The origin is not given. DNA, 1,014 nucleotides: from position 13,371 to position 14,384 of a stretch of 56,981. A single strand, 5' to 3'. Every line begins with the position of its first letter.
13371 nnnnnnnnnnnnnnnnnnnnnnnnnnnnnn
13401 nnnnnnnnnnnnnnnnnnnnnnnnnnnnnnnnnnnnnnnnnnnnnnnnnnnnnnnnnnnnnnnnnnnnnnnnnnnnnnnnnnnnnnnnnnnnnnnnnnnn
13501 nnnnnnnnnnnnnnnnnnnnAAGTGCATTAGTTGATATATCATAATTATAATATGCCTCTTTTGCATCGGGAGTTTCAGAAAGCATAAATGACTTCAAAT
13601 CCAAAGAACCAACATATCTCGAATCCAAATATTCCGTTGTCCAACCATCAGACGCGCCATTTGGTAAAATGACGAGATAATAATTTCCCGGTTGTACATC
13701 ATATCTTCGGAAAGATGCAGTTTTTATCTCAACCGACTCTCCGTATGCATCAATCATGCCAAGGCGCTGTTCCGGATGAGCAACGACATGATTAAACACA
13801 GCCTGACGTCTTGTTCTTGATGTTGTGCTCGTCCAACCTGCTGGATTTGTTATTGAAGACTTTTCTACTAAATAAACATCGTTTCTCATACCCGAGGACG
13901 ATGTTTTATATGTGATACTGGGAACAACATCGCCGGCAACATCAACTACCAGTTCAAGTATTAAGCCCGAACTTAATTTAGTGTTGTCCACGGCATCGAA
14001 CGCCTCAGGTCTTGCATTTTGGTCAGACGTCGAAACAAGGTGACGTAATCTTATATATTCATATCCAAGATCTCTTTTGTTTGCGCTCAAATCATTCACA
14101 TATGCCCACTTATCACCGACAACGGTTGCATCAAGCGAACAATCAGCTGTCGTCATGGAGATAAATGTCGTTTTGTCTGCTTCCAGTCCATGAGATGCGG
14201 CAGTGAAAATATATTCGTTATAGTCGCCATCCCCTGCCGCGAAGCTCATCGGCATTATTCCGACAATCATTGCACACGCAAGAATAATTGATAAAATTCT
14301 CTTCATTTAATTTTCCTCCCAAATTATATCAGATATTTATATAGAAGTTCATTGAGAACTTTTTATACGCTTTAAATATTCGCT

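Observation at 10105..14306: Each giant is preceded by a smaller, anchor-less secreted paralogue that copies the giant's own N-terminal modules (cognate partner pairs)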

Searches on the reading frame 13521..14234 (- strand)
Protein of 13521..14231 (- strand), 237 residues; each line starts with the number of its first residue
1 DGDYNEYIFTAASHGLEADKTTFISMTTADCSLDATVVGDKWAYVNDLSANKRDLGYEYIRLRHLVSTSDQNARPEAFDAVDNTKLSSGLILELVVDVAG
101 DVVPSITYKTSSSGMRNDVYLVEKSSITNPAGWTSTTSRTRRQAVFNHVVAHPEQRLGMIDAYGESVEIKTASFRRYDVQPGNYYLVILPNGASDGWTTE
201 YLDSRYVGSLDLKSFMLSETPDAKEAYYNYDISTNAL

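Call 27: search_protein_families(library=pfam, proteins=[window:13521-14231:-], max_evalue=10)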
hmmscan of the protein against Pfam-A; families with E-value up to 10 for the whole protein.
seq(237 aa): 1 family
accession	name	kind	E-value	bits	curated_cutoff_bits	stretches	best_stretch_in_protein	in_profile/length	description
PF03621.18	MbtH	-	0.079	12.8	27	1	127-149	29-51/53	MbtH-like protein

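Call 32: find_homologous_proteins(query=A2, max_evalue=0.001)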
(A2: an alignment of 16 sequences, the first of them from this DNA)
Query A2 (16 sequences) (236 aa, profile of the alignment): 1 proteins with E <= 0.001 among 4261 candidates.
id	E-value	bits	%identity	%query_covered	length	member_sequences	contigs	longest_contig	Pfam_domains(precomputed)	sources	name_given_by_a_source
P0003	5.4e-46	175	20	77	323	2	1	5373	-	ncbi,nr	ncbi:MAG: Ig-like domain-containing protein, partial [Oscillospiraceae bacterium]|nr:Ig-like domain-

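Call 41: predict_structure(alignment_id=A3)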
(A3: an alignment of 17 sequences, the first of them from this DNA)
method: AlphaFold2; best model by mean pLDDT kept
length: 238 residues; sequences in the alignment: 17
mean_pLDDT: 66.3   pTM: 0.74
mean pLDDT of the five models: 66.3, 66.3, 65.6, 64.7, 63.8
residues with pLDDT >= 90: 36; 70-90: 75; 50-70: 57; < 50: 70
segments of 3 or more residues with pLDDT < 50: 13-40, 49-63, 225-238
pLDDT, mean of each block of 10 residues (from residue 1): 67 46 37 34 58 42 55 53 54 85 90 85 88 54 80 90 87 91 91 67 61 86 50 34
secondary structure, 60 per line:
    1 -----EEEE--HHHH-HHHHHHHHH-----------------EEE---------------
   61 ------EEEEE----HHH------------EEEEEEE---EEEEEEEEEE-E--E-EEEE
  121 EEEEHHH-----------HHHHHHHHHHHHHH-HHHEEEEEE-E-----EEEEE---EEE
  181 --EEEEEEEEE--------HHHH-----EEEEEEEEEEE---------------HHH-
elements in order: E6-9 H12-15 H17-25 E43-45 E67-71 E91-97 E101-110 E117-124 H139-152 E157-162 E170-174 E178-180 E183-191 H200-203 E209-219
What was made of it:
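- On CBM6/35/36-type carbohydrate-binding modules: AF2 model of partA M1 (pLDDT 66, core 85-91; call 41).
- The AF2 model of partA M1 has pLDDT 66, with its core at 85-91 (call 41).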

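Call 45: fold_search(model_id=the predicted structure, library=pdb)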
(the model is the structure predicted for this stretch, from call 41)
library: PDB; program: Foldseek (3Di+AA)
matches with E <= 10: 1716; with E <= 0.001: 54
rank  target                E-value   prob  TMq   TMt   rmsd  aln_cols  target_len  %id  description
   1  7ay3                  5.9e-05  1.00  0.30  0.53   3.7       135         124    7  Crystal structure of the CBM36-1 domain of a multidomain xylanase from the hindgut metagenome of Trinervitermes trinervo (released 2020-11-18)
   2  4d8m                  7.0e-05  1.00  0.25  0.11  12.7       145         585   14  Crystal structure of Bacillus thuringiensis Cry5B nematocidal toxin (released 2012-12-19)
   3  7ehg_A                8.9e-05  1.00  0.35  0.60   3.2       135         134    9  Crystal Structure of MiXBM (released 2022-03-30)
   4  7ehg_B                1.1e-04  1.00  0.35  0.60   3.2       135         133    9  Crystal Structure of MiXBM (released 2022-03-30)
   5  7ehg_F                1.3e-04  1.00  0.35  0.60   3.3       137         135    9  Crystal Structure of MiXBM (released 2022-03-30)
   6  7ehg_E                1.4e-04  1.00  0.35  0.60   3.3       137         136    9  Crystal Structure of MiXBM (released 2022-03-30)
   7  7pxq                  1.4e-04  0.99  0.29  0.10  15.1       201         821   12  GH115 alpha-1,2-glucuronidase D303A (released 2022-01-19)
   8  5fui                  1.5e-04  1.00  0.27  0.46   4.5       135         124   14  Crystal structure of the C-terminal CBM6 of LamC a marine laminarianse from Zobellia galactanivorans (released 2016-03-02)
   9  8hhe_A                1.5e-04  0.99  0.31  0.14   9.9       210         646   12  Crystal structure of Cry5B from Bacillus thuringiensis at 4.5 A resolution (released 2022-12-07)
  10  7ehg_C                1.6e-04  1.00  0.35  0.60   3.2       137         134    9  Crystal Structure of MiXBM (released 2022-03-30)
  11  5la2_A                1.6e-04  1.00  0.28  0.16   4.2       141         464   14  The mechanism by which arabinoxylanases can recognise highly decorated xylans (released 2016-08-31)
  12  8hhe_B                2.5e-04  0.99  0.31  0.14   9.9       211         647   12  Crystal structure of Cry5B from Bacillus thuringiensis at 4.5 A resolution (released 2022-12-07)
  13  7uae_A                2.8e-04  1.00  0.34  0.17   9.1       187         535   12  Human meprin alpha (active state) (released 2022-11-02)
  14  8zqf                  2.8e-04  0.99  0.33  0.38  13.1       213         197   11  Crystal structure of a novel alginate-binding carbohydrate binding module (released 2024-06-12)
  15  3nqh                  3.4e-04  1.00  0.31  0.18   6.8       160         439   11  Crystal structure of a glycosyl hydrolase (BT_2959) from BACTEROIDES THETAIOTAOMICRON VPI-5482 at 2.11 A resolution (released 2010-07-28)
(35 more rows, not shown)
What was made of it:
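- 11724..14306 (-): partA, an 860-aa secreted non-catalytic partner. It has a signal peptide, alpha module M1 (aa 25-262, nt 13521-14234), beta module M2 (aa 263-525, nt 12732-13520), three InlB-B-repeat-like units and an Ig/FN3-like C-terminal domain (aa 546-860, nt 11727-12671). AF2 model of M1 and Foldseek hits to CBM36/6/35 in calls 41 and 45.
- On CBM6/35/36-type carbohydrate-binding modules: Foldseek top hits are CBM36, CBM6, CBM35, CBM61 and MiXBM, at E 6e-5 to 1e-3 and probability about 1.0 (call 45).
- Closest known: CBM6/CBM35/CBM36 carbohydrate-binding modules. Same: The predicted beta-jelly-roll core matches these families in Foldseek (call 45).
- Foldseek hits CBM36, CBM6, CBM35, CBM61, MiXBM and alginate- or porphyran-binding CBMs at E about 1e-4 and probability 0.99-1.0 (call 45). 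The module fold matches carbohydrate-binding modules best (call 45).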

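Call 67: search_protein_representatives(alignment_id=A3)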
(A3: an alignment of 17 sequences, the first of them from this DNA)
Query: 17 sequences, 232 profile positions. Proteins with E-value up to 0.001 (for the whole library): 665; up to 1e-10: 414; up to 1e-30: 99. The best 150 are listed.
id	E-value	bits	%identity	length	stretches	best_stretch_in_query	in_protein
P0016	7.3e-109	379.4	-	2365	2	2-227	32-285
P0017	5.1e-104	363.5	-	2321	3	3-229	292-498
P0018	6.9e-104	363.1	-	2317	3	3-228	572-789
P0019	8.2e-96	336.7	-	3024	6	28-212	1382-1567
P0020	1.2e-88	313.3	-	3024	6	28-197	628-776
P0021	3.8e-80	285.4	-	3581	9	54-221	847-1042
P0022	1.4e-79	283.6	-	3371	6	34-214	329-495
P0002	3.3e-74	266.0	-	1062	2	4-226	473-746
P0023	1.7e-72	260.4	-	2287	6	57-212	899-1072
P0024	2.4e-71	256.6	-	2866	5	3-226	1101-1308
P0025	2.0e-68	247.1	-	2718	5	29-230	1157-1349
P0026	4.5e-68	245.9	-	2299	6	4-211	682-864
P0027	1.3e-67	244.4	-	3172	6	29-190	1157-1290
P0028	3.8e-67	242.9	-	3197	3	28-226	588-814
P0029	1.5e-62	227.8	-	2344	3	3-225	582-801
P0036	5.1e-55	203.2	-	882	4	29-212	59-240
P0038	4.1e-53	197.0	-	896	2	3-223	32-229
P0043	3.9e-51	190.5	-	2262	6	30-211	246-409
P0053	1.5e-46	175.5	-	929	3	7-212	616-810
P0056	1.1e-44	169.4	-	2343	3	37-224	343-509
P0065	1.3e-40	156.1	-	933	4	68-211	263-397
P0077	4.6e-37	144.4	-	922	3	7-214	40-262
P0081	1.0e-36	143.3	-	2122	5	71-189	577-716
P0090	2.1e-34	135.7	-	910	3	7-190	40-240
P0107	5.2e-32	127.9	-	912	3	27-211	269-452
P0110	1.5e-31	126.4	-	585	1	3-220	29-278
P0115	1.5e-30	123.1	-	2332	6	5-211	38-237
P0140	2.2e-27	112.8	-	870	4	35-191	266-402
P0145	7.3e-27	111.1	-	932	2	27-221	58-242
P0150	2.0e-26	109.6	-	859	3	59-212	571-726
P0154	5.0e-26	108.3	-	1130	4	75-194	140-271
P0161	1.3e-25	107.0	-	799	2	7-211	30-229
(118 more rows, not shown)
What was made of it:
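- The superfamily is large, and its members carry 2-14 module copies (call 67).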

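Call 70: search_protein_families(library=pfam, proteins=[P0023, P0081, P0043, P0115], max_evalue=0.001)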
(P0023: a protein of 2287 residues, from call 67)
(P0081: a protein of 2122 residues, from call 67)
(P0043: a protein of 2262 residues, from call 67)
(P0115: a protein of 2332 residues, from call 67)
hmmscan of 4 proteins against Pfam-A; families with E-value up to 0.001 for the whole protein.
P0023 (2287 aa): 1 family
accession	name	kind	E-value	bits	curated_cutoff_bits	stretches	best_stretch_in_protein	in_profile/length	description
PF13964.12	Kelch_6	-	6.3e-06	26.5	25.3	0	370-394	7-32/50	Kelch motif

P0081 (2122 aa): 0 families

P0043 (2262 aa): 0 families

P0115 (2332 aa): 0 families

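Call 71: search_protein_families(library=pfam, proteins=[P0036, P0090, P0107, P0077, P0053, P0065, P0150, P0140, P0154, P0161], max_evalue=0.001)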
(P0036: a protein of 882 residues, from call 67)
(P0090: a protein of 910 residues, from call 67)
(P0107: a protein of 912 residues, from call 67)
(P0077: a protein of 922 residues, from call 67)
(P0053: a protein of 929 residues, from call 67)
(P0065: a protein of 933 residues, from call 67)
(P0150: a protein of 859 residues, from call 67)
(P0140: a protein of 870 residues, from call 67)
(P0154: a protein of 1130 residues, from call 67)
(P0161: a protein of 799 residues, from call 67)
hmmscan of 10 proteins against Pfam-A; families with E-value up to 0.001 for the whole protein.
P0036 (882 aa): 0 families

P0090 (910 aa): 0 families

P0107 (912 aa): 0 families

P0077 (922 aa): 0 families

P0053 (929 aa): 1 family
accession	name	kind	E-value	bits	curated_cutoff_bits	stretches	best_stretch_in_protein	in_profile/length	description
PF02368.24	Big_2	-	6.7e-18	64.9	22.8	2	842-890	29-77/79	Bacterial Ig-like domain (group 2)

P0065 (933 aa): 0 families

P0150 (859 aa): 0 families

P0140 (870 aa): 0 families

P0154 (1130 aa): 0 families

P0161 (799 aa): 4 families
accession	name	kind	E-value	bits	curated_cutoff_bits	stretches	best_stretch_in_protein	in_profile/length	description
PF02368.24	Big_2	-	5.5e-09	36.3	22.8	1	501-569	5-71/79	Bacterial Ig-like domain (group 2)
PF09479.16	Flg_new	-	8.3e-06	26.3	27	1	669-717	5-54/65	Listeria-Bacteroides repeat domain (List_Bact_rpt)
PF22359.2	Big-like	-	8.4e-05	23.2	27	1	533-579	2-47/48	Bacterial Ig-like domain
PF18998.6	Flg_new_2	-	0.00054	20.3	23.6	1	607-660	21-72/73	Divergent InlB B-repeat domain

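Call 79: find_encoding_contigs(protein=P0028, flank=10000, max_places=3)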
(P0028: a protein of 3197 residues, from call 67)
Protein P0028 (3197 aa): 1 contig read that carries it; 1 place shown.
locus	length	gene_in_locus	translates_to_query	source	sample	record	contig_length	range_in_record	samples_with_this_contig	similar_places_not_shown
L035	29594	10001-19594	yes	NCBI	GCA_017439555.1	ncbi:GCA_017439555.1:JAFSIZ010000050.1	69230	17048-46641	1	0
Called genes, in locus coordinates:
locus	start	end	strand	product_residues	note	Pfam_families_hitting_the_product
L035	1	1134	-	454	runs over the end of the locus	PF04734:Ceramidase_alk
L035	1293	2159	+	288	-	PF12833:HTH_18, PF00165:HTH_AraC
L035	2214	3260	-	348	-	PF13303:PTS_EIIC_2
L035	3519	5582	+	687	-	-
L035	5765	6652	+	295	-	PF02311:AraC_binding, PF12833:HTH_18, PF00165:HTH_AraC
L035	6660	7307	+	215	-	PF04199:Cyclase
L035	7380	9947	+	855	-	PF09479:Flg_new (faint)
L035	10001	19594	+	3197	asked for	PF02368:Big_2 (weak), PF18957:RibLong (faint), PF07940:Hepar_II_III_C, PF05345:He_PIG, PF00395:SLH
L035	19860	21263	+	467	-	PF00370:FGGY_N, PF02782:FGGY_C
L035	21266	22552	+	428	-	PF04389:Peptidase_M28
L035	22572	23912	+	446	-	PF04734:Ceramidase_alk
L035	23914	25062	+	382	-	PF07969:Amidohydro_3 (faint), PF01979:Amidohydro_1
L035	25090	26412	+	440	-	PF04734:Ceramidase_alk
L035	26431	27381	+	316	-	-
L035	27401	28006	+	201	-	PF01380:SIS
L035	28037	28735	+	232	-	PF00121:TIM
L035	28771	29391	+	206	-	PF01894:YjbQ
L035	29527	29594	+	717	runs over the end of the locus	PF09371:Tex_N, PF22706:Tex_central_region, PF14639:YqgF (weak), PF16921:Tex_YqgF, PF12836:HHH_3, PF17674:HHH_9, PF00575:S1, PF23459:S1_RRP5, +1 more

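Call 82: find_encoding_contigs(protein=P0110, flank=10000, max_places=3)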
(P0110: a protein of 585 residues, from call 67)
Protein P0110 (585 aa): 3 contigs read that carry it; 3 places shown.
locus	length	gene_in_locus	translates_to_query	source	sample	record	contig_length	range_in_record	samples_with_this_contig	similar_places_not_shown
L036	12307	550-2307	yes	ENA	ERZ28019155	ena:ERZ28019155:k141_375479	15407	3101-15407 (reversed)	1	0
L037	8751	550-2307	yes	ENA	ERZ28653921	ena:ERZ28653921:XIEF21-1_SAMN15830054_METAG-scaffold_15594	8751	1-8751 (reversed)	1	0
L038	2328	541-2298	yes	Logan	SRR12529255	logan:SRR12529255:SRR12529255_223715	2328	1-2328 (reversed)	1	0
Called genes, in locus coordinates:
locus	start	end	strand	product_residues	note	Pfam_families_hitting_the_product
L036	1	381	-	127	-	?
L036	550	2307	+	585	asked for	PF18998:Flg_new_2 (weak)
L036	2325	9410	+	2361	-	PF02368:Big_2, PF07940:Hepar_II_III_C, PF05345:He_PIG, PF00395:SLH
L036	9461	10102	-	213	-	PF04199:Cyclase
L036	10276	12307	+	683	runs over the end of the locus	PF22369:GLMA_2nd (weak)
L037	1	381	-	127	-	?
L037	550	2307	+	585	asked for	PF18998:Flg_new_2 (weak)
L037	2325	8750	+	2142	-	?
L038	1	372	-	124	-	?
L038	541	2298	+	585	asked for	PF18998:Flg_new_2 (weak)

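Call 83: find_encoding_contigs(protein=P0038, flank=10000, max_places=3)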
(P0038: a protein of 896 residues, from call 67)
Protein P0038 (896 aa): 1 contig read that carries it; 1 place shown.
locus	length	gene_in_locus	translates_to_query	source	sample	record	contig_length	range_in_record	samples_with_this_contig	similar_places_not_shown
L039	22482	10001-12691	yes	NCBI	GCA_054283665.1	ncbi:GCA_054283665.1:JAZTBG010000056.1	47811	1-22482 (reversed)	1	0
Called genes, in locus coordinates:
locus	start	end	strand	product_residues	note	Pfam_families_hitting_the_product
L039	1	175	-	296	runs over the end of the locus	PF00795:CN_hydrolase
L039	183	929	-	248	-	PF02146:SIR2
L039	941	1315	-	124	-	-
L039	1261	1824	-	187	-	PF01863:YgjP-like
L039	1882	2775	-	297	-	PF12833:HTH_18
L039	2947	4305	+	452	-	PF04734:Ceramidase_alk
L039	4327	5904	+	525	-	PF01547:SBP_bac_1, PF13416:SBP_bac_8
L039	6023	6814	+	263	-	PF02311:AraC_binding, PF07883:Cupin_2 (weak), PF00165:HTH_AraC (weak), PF12833:HTH_18, PF00165:HTH_AraC (weak)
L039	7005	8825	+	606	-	PF07944:Beta-AFase-like_GH127_cat, PF20736:Glyco_hydro127M (weak), PF20737:Glyco_hydro127C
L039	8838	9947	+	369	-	PF00251:Glyco_hydro_32N, PF04616:Glyco_hydro_43 (faint)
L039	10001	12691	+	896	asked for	PF18998:Flg_new_2 (faint)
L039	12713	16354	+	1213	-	PF02368:Big_2 (weak), PF21461:HL_N-beta (faint), PF22359:Big-like (faint), PF02368:Big_2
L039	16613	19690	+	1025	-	PF07940:Hepar_II_III_C, PF05345:He_PIG, PF00395:SLH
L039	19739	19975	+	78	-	-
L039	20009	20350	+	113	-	-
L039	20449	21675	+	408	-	-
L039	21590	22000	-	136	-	PF18812:PBECR3 (weak)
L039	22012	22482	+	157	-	?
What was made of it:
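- On Gram-positive PUL (gpPUL): An SBP_bac_1 gene is present in the orthologous C locus L039 (call 83).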

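Call 87: search_protein_families(library=pfam, proteins=[P0056, P0145], max_evalue=0.01)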
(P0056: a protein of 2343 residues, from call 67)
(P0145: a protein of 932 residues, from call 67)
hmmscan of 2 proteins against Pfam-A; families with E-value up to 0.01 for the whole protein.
P0056 (2343 aa): 4 families
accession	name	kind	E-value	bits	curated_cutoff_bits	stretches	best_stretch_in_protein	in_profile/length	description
PF22359.2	Big-like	-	3.4e-14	53.3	27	1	530-563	2-35/48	Bacterial Ig-like domain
PF02368.24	Big_2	-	6.6e-12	45.7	22.8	1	769-832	10-76/79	Bacterial Ig-like domain (group 2)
PF07940.18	Hepar_II_III_C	-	8.1e-11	42.3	24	1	1513-1663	35-173/237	Heparinase II/III-like, C-terminal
PF09479.16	Flg_new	-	0.0064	17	27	1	2114-2162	5-48/65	Listeria-Bacteroides repeat domain (List_Bact_rpt)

P0145 (932 aa): 4 families
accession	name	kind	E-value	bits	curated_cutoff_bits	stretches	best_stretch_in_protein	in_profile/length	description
PF02368.24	Big_2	-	1.6e-13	50.8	22.8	2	507-580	6-76/79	Bacterial Ig-like domain (group 2)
PF09479.16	Flg_new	-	7.8e-05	23.2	27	1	694-735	5-42/65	Listeria-Bacteroides repeat domain (List_Bact_rpt)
PF16820.11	PKD_3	-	0.00049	20.3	26.3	0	781-827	21-67/68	PKD-like domain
PF20578.4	aBig_2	-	0.0034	17.6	27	0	539-589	36-88/89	Atrophied bacterial Ig domain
